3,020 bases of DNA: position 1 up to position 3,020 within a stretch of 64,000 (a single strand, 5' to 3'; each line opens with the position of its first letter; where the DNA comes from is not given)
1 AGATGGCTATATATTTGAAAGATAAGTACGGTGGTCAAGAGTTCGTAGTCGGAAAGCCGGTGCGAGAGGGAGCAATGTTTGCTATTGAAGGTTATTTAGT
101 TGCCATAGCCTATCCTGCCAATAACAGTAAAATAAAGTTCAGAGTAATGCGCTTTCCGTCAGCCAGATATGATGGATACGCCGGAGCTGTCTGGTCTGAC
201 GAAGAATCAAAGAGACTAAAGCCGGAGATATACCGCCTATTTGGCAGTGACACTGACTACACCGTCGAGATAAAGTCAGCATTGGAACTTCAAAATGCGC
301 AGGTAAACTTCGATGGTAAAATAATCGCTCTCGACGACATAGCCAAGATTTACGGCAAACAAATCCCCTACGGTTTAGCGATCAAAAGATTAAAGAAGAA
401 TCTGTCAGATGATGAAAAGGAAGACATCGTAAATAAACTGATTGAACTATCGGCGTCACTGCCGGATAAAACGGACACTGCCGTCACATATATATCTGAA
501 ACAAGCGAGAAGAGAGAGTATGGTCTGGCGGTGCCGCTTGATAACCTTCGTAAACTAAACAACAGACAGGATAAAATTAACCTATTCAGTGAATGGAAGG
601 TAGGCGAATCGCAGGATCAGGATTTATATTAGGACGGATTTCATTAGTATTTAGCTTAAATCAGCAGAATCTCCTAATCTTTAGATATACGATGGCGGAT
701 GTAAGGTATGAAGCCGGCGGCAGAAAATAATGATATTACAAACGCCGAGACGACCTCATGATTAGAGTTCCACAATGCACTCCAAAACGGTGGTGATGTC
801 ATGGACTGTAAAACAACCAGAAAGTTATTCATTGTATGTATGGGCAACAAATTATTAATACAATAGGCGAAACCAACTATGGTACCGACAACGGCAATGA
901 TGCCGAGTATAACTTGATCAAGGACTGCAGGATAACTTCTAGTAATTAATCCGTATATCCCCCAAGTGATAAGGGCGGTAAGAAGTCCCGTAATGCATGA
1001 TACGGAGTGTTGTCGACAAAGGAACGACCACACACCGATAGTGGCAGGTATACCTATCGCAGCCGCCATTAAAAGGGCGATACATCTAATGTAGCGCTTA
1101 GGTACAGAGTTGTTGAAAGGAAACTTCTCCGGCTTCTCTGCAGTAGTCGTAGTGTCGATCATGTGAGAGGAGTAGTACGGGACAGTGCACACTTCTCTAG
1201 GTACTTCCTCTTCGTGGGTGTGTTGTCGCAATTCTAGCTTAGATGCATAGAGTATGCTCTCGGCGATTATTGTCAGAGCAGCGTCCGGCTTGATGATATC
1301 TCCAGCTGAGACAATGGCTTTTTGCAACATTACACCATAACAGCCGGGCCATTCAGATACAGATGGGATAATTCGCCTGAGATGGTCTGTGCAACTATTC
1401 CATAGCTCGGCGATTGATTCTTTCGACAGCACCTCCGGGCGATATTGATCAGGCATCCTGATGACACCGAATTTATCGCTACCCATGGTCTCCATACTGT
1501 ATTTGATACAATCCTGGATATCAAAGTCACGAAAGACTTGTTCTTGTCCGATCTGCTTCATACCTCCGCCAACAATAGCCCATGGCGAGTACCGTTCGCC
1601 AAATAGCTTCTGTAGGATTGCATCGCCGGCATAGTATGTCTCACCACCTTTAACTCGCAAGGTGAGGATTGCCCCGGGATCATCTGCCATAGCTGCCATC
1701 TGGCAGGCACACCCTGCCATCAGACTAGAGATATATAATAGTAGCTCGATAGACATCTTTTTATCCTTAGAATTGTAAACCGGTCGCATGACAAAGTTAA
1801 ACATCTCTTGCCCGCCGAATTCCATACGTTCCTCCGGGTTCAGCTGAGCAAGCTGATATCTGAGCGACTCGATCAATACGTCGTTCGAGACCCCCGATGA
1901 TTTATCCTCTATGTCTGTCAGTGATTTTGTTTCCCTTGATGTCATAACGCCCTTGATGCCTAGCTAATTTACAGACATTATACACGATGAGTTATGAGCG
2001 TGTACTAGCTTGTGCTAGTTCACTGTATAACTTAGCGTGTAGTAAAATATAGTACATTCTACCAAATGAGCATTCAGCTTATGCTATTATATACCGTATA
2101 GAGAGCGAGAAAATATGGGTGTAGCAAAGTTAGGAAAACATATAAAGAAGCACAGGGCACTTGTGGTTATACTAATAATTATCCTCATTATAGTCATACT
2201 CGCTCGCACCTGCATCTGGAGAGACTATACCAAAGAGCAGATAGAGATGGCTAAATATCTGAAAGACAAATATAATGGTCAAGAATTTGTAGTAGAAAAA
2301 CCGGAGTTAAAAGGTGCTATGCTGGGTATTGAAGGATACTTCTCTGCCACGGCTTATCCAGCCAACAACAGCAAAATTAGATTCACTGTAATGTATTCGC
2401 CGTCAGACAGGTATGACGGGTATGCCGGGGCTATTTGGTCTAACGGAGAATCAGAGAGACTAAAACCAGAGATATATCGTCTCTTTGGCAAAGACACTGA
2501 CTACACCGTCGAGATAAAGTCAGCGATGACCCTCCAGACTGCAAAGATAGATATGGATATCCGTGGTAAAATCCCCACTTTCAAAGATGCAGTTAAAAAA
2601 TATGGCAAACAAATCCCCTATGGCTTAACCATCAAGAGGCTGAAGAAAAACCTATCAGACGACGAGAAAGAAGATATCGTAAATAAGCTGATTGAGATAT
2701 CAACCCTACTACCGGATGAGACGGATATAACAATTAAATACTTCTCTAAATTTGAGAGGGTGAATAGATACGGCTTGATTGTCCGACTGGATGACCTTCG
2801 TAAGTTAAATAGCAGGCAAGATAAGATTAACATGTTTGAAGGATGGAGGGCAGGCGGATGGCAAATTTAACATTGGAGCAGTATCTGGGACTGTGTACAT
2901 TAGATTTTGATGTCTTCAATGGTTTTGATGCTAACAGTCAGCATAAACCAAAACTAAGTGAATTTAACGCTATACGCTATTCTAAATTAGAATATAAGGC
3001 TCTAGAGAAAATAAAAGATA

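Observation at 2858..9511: Lipase-RTX effector with a dedicated HlyB/HlyD export pair, and no outer-membrane partner in a monoderm-looking genome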

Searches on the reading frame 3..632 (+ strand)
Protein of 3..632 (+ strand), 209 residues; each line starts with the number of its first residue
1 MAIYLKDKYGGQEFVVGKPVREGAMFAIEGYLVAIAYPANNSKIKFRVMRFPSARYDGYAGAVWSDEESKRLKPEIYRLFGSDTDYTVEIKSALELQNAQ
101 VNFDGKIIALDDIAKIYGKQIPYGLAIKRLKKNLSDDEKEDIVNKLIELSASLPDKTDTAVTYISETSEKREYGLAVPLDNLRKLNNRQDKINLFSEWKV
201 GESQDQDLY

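Call 3: search_protein_families(library=pfam, proteins=[window:3-632:+], max_evalue=0.01)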
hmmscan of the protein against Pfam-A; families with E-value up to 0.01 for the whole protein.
window:3-632:+ (209 aa): 0 families

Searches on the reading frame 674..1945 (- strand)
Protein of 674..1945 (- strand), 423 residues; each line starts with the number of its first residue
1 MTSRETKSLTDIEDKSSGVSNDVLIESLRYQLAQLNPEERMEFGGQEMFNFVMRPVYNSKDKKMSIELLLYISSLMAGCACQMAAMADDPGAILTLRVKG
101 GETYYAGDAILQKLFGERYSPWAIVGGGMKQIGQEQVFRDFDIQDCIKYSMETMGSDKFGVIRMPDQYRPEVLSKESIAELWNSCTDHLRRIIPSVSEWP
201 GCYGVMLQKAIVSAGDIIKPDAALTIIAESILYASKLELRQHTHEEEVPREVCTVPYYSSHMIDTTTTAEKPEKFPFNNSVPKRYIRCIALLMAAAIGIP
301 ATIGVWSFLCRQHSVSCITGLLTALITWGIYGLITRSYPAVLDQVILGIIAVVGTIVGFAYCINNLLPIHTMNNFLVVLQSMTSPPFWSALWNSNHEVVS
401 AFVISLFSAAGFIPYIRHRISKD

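Call 3: search_protein_families(library=pfam, proteins=[window:674-1945:-], max_evalue=0.01)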
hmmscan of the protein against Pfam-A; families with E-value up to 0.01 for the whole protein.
window:674-1945:- (423 aa): 0 families

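Call 4: search_protein_families(library=ncbifam, proteins=[window:674-1945:-], max_evalue=0.01)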
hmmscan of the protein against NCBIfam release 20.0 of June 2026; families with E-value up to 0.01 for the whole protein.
window:674-1945:- (423 aa): 0 families

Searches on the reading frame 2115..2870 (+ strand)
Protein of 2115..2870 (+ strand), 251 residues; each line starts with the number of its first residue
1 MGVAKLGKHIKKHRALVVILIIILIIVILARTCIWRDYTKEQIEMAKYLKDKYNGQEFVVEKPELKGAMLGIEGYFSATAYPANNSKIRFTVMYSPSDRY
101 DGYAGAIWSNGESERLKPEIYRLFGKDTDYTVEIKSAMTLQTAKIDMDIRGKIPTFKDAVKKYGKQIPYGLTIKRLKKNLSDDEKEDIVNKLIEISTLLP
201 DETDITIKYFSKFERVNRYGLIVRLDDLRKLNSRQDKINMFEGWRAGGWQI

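Call 3: search_protein_families(library=pfam, proteins=[window:2115-2870:+], max_evalue=0.01)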
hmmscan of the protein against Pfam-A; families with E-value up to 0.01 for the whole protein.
window:2115-2870:+ (251 aa): 0 families

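Call 4: search_protein_families(library=ncbifam, proteins=[window:2115-2870:+], max_evalue=0.01)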
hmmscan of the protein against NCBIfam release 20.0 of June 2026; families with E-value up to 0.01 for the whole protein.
window:2115-2870:+ (251 aa): 0 families

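Call 45: find_homologous_proteins(query=window:2115-2870:+, max_evalue=0.001)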
Query window:2115-2870:+ (251 aa): 122 proteins with E <= 0.001 among 464 candidates; the best 120 are listed.
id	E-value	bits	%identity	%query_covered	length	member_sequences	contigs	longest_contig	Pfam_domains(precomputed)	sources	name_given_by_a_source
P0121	8.2e-163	558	100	100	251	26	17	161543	-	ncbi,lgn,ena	-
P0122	2.4e-143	494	91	98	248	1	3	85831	-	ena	-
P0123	5.1e-143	493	91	98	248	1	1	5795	-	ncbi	-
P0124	3.5e-142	490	91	98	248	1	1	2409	-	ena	-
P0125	5.4e-142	489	91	98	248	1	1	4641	-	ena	-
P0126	7.1e-141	486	90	98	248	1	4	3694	-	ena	-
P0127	1.9e-139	481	89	98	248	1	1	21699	-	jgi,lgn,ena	-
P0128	2.3e-139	481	89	98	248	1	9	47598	-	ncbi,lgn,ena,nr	ncbi:hypothetical protein HG443_003275 [Candidatus Saccharibacteria bacterium]|nr:hypothetical prote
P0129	2.5e-139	481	89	98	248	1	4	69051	-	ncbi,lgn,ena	-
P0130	4.2e-139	480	89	98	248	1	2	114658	-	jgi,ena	jgi:hypothetical protein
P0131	5.2e-139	480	85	100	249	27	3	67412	-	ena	-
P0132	5.5e-139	480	89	98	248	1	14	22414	-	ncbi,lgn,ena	-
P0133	6.3e-139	479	89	98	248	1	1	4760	-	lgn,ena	-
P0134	7.6e-139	479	89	98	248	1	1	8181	-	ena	-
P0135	8.0e-139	479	89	98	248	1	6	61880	-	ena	-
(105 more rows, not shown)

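Call 50: find_encoding_contigs(protein=P0121, flank=10000, max_places=5)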
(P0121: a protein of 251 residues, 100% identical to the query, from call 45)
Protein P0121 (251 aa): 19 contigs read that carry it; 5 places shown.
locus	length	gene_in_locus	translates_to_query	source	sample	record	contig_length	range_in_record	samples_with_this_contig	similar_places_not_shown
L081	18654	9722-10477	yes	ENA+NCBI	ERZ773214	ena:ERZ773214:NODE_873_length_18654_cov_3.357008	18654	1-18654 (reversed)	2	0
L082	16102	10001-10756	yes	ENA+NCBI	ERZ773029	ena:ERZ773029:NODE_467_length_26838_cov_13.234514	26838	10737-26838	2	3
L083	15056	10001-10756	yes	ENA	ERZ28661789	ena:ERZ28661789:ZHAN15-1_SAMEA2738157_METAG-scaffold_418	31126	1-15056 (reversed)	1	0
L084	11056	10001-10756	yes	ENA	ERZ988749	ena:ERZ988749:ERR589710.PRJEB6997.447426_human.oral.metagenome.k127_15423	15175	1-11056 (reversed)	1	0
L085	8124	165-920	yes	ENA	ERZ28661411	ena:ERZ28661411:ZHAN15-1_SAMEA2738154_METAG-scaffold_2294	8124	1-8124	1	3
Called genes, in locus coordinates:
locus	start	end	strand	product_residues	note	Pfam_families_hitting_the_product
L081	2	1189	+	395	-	?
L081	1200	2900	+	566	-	PF03023:MurJ, PF01554:MatE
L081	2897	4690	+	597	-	PF00009:GTP_EFTU, PF01926:MMR_HSR1 (weak), PF00071:Ras (weak), PF02421:FeoB_N (faint), PF03144:GTP_EFTU_D2, PF00679:EFG_C, PF06421:LepA_C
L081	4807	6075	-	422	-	PF13173:AAA_14, PF13635:DUF4143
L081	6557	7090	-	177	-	PF01936:NYN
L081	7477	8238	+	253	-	-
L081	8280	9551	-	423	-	-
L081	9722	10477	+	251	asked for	-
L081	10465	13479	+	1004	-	PF26363:Phospholipase-like, PF01764:Lipase_3 (weak), PF26745:SPM, PF00353:HemolysinCabind (weak), PF06594:HCBP_related (weak)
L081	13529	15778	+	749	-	PF03412:Peptidase_C39, PF00664:ABC_membrane, PF00005:ABC_tran, PF02463:SMC_N (faint)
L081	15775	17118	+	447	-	PF25917:BSH_RND (faint), PF25919:BSH_CusB (faint), PF25984:BSH_YknX (weak), PF26002:Beta-barrel_AprE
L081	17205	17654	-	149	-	PF01592:NifU_N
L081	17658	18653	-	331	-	?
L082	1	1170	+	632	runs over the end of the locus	PF06480:FtsH_ext, PF06068:TIP49 (weak), PF00004:AAA, PF07728:AAA_5 (weak), PF17862:AAA_lid_3, PF01434:Peptidase_M41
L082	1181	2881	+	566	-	PF03023:MurJ, PF01554:MatE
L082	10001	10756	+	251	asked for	-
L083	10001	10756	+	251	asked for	-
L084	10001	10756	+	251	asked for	-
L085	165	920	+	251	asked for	-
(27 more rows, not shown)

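Call 62: predict_structure(alignment_id=A2)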
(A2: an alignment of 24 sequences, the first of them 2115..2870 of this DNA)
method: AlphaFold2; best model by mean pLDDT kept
length: 251 residues; sequences in the alignment: 24
mean_pLDDT: 59.4   pTM: 0.44
mean pLDDT of the five models: 59.4, 59.1, 57.0, 54.3, 53.4
residues with pLDDT >= 90: 0; 70-90: 80; 50-70: 92; < 50: 79
segments of 3 or more residues with pLDDT < 50: 1-3, 101-109, 128-170, 210-219, 243-251
pLDDT, mean of each block of 10 residues (from residue 1): 50 71 78 61 79 70 69 67 60 62 46 66 62 45 34 41 43 55 80 74 53 41 65 79 39 30
secondary structure, 60 per line:
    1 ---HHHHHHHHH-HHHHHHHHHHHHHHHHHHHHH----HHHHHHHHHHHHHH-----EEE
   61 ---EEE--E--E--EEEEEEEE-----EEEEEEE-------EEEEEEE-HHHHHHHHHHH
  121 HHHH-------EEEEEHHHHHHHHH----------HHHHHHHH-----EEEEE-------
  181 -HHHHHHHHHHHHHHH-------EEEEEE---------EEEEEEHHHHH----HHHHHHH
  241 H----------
elements in order: H4-12 H14-34 H39-52 E58-60 E64-66 E75-82 E88-94 E102-108 H110-124 E132-136 H137-145 H156-163 E169-173 H182-196 E204-209 E219-224 H225-229 H234-241

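Call 65: fold_search(model_id=the predicted structure, library=pdb)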
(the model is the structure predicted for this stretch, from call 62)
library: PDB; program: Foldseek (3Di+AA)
matches with E <= 10: 573; with E <= 0.001: 2
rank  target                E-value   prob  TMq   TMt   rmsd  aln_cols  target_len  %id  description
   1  4gl6_A                2.9e-05  1.00  0.27  0.28  11.3       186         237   16  Crystal structure of a DUF5037 family protein (RUMGNA_01148) from Ruminococcus gnavus ATCC 29149 at 2.55 A resolution (released 2012-10-03)
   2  4gl6_B                3.5e-05  1.00  0.27  0.28  11.3       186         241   17  Crystal structure of a DUF5037 family protein (RUMGNA_01148) from Ruminococcus gnavus ATCC 29149 at 2.55 A resolution (released 2012-10-03)
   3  3n2q                  7.9e-03  0.87  0.26  0.24  14.5       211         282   12  Crystal structure of Sex pheromone staph-cAM373 precursor (released 2010-06-02)
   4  4hn3_B                3.9e-02  0.21  0.17  0.14  16.0       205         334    7  The crystal structure of a sex pheromone precursor (lmo1757) from Listeria monocytogenes EGD-e (released 2012-10-31)
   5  4hn3_D                6.7e-02  0.20  0.19  0.15  17.1       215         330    9  The crystal structure of a sex pheromone precursor (lmo1757) from Listeria monocytogenes EGD-e (released 2012-10-31)
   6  4hn3_C                8.5e-02  0.14  0.16  0.13  17.8       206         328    9  The crystal structure of a sex pheromone precursor (lmo1757) from Listeria monocytogenes EGD-e (released 2012-10-31)
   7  4hn3_A                1.0e-01  0.20  0.20  0.16  15.4       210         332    7  The crystal structure of a sex pheromone precursor (lmo1757) from Listeria monocytogenes EGD-e (released 2012-10-31)
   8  1usp_B                1.2e-01  0.30  0.24  0.36   8.4       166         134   10  Organic Hydroperoxide Resistance Protein from Deinococcus radiodurans (released 2004-04-08)
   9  9a5z_A                1.5e-01  0.44  0.22  0.28   8.7       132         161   16  Integrative model of YPMB-MREC by crosslinking MS and deep learning (released 2024-09-18)
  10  8ki7_A                2.5e-01  0.15  0.19  0.04  12.2       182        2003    9  Structure of Tomato spotted wilt virus L protein contained endoH domain binding to 3'5'vRNA (released 2024-09-25)
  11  7ewx_A                2.5e-01  0.09  0.15  0.19  15.8       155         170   12  Crystal structure of Ebinur Lake virus cap snatching endonuclease (P78A mutant) (released 2022-01-26)
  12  2kxg_MODEL_1_A        3.2e-01  0.28  0.18  0.34   5.5        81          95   17  The solution structure of the squash aspartic acid proteinase inhibitor (SQAPI) (released 2010-06-09)
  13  7qf6_A                4.0e-01  0.10  0.16  0.10  20.6       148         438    7  N(5)-hydroxyornithine:cis-anhydromevalonyl coenzyme A-N(5)-transacylase sidF (released 2022-12-14)
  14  6p4s_A                4.5e-01  0.15  0.13  0.26  15.8        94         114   13  Salmonella typhi PltB Homopentamer T65I Mutant (released 2020-03-25)
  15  1usp_A                4.5e-01  0.14  0.22  0.33   8.9       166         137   10  Organic Hydroperoxide Resistance Protein from Deinococcus radiodurans (released 2004-04-08)
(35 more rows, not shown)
